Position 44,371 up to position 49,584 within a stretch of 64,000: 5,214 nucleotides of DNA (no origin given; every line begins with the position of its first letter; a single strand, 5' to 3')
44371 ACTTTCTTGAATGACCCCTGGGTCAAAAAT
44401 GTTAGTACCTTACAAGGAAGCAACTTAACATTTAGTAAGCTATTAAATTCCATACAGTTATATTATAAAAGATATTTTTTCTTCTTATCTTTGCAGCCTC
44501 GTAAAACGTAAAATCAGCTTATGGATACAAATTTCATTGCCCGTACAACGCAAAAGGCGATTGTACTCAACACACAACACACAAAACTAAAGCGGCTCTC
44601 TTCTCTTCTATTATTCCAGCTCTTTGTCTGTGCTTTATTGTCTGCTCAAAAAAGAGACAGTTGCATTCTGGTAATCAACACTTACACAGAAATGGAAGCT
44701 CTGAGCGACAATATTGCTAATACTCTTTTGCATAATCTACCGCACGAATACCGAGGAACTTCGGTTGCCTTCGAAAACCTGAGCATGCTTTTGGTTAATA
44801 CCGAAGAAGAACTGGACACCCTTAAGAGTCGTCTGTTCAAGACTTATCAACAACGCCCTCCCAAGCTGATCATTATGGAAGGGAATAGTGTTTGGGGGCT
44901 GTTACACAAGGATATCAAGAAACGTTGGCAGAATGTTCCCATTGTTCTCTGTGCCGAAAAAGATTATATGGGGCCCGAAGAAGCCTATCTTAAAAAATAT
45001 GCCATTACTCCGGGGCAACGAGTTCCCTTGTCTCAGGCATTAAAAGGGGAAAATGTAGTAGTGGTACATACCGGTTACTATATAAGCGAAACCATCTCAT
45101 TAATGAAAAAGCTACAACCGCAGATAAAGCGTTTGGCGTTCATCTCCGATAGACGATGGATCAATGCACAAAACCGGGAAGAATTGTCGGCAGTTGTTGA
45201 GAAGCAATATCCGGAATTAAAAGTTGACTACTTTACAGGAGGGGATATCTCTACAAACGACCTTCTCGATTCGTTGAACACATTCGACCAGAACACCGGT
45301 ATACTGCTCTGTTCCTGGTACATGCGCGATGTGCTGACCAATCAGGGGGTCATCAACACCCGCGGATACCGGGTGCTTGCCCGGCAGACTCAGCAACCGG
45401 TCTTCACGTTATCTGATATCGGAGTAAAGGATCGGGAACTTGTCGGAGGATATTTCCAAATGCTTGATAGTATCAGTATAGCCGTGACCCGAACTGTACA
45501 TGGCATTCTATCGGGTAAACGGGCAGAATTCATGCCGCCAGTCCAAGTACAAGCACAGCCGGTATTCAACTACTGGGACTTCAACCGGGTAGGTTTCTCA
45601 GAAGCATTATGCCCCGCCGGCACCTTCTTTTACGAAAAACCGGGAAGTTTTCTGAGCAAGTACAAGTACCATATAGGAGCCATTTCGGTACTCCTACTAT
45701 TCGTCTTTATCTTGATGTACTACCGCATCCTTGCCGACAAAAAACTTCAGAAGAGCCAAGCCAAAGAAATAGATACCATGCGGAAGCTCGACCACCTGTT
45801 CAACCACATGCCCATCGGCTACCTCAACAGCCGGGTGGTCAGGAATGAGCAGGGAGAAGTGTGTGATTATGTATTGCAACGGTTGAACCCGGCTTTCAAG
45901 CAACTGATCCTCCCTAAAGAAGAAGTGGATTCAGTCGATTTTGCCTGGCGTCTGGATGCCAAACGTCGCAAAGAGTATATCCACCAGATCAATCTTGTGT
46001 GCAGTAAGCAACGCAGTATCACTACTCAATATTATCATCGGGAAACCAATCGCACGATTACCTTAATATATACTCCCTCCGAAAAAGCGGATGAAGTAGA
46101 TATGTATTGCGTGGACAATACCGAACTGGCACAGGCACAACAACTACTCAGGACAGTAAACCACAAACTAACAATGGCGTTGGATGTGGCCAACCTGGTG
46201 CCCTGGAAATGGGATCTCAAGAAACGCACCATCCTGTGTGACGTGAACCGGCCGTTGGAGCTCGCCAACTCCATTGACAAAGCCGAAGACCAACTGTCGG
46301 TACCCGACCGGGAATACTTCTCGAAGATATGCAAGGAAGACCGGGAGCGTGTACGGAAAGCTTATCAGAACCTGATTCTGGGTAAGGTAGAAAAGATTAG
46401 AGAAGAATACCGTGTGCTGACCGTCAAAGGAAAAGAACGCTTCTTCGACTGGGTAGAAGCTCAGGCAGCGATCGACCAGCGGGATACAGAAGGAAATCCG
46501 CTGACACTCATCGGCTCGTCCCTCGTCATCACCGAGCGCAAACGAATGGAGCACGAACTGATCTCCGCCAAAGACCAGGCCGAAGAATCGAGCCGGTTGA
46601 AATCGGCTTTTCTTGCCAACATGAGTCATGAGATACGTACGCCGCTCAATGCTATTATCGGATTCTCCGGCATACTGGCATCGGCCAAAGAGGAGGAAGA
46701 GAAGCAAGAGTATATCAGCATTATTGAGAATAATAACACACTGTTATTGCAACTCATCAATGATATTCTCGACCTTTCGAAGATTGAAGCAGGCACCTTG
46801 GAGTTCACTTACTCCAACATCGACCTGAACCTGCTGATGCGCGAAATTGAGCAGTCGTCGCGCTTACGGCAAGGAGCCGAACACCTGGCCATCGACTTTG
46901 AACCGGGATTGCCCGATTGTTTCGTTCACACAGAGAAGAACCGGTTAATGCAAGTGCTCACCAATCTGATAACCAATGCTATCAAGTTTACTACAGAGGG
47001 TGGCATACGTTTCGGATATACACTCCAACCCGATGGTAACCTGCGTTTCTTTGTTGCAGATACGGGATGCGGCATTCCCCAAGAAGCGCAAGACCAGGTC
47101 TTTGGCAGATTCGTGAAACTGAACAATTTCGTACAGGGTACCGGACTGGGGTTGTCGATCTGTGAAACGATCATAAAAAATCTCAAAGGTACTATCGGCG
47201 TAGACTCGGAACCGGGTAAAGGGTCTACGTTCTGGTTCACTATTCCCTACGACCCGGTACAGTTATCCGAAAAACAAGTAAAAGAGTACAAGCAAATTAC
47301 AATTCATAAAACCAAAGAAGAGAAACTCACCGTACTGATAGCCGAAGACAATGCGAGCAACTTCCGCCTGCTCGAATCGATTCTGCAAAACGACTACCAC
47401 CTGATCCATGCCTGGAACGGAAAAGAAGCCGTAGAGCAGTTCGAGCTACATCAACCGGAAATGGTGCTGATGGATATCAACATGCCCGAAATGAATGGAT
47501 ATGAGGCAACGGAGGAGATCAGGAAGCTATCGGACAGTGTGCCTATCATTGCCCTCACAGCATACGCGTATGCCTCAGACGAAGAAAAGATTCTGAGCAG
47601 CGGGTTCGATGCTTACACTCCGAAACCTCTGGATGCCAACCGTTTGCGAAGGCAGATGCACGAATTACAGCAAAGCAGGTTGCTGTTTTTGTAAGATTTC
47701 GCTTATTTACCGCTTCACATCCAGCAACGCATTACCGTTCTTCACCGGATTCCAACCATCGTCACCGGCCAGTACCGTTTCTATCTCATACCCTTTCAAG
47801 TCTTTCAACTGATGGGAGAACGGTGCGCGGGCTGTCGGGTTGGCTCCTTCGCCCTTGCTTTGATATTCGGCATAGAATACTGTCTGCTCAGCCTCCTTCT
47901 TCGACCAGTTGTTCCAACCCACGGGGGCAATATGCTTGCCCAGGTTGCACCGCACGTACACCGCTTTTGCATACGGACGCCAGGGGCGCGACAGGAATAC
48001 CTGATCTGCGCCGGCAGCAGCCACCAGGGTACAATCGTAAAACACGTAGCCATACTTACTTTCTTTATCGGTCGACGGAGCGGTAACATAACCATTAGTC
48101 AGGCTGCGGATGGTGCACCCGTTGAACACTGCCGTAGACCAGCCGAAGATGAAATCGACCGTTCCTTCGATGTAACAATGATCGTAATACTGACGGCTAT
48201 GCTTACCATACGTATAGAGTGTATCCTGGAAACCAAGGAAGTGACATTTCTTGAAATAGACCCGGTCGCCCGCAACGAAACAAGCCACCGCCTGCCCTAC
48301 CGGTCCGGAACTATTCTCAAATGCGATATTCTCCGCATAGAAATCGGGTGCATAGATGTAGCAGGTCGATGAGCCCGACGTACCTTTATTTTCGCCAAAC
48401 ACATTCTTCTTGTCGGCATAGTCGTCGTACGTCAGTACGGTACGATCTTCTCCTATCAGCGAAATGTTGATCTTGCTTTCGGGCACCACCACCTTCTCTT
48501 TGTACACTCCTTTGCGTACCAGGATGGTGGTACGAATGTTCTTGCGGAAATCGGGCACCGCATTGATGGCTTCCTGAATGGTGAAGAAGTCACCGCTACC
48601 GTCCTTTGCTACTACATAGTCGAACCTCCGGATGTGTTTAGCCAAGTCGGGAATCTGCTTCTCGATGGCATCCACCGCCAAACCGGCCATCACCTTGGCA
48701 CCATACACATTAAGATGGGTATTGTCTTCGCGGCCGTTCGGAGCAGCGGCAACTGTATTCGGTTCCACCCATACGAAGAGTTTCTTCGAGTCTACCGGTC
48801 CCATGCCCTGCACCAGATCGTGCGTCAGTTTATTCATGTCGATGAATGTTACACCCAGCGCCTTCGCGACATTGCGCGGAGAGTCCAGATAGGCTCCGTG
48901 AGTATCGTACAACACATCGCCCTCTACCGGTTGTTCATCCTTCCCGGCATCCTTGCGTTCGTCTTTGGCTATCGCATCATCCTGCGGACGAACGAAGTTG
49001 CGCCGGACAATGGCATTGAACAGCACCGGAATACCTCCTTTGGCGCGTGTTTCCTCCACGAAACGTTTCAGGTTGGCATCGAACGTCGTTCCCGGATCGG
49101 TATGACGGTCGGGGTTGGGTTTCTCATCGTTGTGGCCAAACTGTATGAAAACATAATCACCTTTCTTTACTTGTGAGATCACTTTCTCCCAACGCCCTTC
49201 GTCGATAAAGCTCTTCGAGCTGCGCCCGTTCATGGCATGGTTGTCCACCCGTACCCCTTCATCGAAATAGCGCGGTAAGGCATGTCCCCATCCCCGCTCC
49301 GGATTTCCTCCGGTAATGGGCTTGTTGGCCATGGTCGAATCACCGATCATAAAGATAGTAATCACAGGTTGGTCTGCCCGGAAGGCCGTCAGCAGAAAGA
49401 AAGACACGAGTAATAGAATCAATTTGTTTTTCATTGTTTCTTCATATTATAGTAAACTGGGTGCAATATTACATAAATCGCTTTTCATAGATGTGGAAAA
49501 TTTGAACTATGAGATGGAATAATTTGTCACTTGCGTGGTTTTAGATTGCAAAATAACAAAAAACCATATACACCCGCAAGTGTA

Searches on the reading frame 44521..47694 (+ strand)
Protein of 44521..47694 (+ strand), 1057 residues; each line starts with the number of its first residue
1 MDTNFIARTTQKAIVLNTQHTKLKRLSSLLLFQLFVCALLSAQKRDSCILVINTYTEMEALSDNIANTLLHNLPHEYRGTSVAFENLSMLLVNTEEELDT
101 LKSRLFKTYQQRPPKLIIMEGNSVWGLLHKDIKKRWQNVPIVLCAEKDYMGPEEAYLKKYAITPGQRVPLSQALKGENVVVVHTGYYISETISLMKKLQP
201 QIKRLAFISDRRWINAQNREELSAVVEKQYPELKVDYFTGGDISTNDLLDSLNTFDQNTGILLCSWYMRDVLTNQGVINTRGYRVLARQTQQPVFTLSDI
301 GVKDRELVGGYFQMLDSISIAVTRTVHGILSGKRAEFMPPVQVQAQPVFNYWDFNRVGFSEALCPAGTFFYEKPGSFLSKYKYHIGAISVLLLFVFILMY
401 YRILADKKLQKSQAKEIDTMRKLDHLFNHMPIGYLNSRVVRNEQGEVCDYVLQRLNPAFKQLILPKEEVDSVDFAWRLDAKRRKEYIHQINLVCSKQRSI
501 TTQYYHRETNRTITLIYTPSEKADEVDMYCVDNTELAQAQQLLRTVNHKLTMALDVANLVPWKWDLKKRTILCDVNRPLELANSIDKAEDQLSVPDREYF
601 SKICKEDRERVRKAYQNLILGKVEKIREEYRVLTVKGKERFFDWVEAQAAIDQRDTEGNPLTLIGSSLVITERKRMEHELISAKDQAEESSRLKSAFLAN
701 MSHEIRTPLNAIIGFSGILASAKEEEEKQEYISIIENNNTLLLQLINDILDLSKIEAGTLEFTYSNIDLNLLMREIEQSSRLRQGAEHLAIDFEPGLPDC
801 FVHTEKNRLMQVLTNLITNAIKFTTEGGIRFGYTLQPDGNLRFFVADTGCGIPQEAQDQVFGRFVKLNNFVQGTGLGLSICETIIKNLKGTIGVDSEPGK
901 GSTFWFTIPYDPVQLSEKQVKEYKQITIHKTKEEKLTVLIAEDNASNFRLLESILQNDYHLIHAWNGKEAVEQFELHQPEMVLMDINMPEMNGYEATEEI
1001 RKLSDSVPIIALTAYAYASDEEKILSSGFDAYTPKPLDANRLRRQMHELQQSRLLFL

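Call 4: search_protein_families(library=pfam, proteins=[window:44521-47694:+])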
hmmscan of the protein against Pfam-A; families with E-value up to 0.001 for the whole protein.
window:44521-47694:+ (1057 aa): 4 families
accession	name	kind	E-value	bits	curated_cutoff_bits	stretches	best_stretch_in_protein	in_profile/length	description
PF02518.31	HATPase_c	-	3.9e-26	92.1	26.4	1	806-911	3-110/111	Histidine kinase-, DNA gyrase B-, and HSP90-like ATPase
PF00072.30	Response_reg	-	8.7e-24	84.3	30.2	1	938-1044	1-108/111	Response regulator receiver domain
PF00512.31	HisKA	-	1.1e-20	73.8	26.9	1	694-758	2-66/66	His Kinase A (phospho-acceptor) domain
PF08447.18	PAS_3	-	1e-05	26.1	25.6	1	599-665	26-87/89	PAS fold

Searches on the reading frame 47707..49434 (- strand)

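Call 93: search_protein_families(library=pfam, proteins=[window:47707-49434:-])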
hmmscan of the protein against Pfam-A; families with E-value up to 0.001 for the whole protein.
window:47707-49434:- (575 aa): 3 families
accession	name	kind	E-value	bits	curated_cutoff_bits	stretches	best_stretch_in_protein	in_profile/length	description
PF01095.25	Pectinesterase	-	2.8e-65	220.4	27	1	273-537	2-272/298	Pectinesterase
PF13472.12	Lipase_GDSL_2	-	2.2e-14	54.8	32.9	1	30-206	2-151/178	GDSL-like Lipase/Acylhydrolase family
PF00657.28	Lipase_GDSL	-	6.5e-11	43.2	23.6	1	27-250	1-205/208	GDSL-like Lipase/Acylhydrolase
